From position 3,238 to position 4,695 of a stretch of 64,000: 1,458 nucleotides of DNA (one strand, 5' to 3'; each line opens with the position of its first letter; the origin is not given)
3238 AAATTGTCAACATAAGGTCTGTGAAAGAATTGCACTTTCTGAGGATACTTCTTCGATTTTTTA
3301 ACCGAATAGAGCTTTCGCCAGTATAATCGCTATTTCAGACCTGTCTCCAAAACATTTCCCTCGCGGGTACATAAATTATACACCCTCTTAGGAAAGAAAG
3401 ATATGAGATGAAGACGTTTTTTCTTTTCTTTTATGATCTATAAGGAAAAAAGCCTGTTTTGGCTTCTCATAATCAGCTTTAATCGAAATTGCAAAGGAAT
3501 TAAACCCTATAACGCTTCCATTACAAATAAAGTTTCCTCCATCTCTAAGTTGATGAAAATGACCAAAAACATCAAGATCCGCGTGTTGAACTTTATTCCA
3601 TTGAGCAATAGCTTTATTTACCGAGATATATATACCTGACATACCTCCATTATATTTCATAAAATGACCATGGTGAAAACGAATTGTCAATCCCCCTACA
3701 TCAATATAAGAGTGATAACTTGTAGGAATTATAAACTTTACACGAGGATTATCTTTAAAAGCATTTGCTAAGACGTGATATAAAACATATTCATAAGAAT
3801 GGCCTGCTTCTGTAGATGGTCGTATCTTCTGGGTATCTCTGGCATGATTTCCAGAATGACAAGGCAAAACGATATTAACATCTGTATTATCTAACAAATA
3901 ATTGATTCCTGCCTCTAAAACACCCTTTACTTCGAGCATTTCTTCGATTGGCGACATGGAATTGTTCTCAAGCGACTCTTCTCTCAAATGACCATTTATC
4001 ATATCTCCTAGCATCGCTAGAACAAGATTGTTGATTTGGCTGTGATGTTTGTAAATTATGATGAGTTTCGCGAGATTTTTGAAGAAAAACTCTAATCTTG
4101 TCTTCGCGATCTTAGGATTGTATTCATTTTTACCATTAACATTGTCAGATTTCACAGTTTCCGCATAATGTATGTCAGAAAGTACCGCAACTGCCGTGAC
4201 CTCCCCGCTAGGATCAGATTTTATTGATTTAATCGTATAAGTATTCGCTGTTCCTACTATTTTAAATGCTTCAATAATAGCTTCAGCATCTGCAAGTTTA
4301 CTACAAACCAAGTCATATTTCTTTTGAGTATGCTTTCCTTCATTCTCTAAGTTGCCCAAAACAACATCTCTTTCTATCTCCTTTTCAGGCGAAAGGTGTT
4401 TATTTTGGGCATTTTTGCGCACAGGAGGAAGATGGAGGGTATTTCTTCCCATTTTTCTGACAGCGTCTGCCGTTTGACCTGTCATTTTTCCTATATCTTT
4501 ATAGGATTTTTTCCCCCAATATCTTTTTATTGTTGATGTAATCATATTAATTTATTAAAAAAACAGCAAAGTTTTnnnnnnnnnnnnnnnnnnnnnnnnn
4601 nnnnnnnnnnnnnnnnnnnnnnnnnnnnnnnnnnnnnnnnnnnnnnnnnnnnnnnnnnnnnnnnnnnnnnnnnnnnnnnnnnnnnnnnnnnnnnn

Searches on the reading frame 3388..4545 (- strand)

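Call 7: search_protein_families(library=phrogs, proteins=[window:3388-4545:-], max_evalue=0.001)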
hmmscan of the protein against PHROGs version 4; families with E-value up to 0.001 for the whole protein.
window:3388-4545:- (385 aa): 2 families
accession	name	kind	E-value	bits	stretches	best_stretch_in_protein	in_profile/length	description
phrog_284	-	DNA, RNA and nucleotide metabolism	3.1e-41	142.6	1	14-374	21-385/398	exonuclease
phrog_704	-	DNA, RNA and nucleotide metabolism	7.5e-08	32.9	1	90-332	111-332/390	DNA repair exonuclease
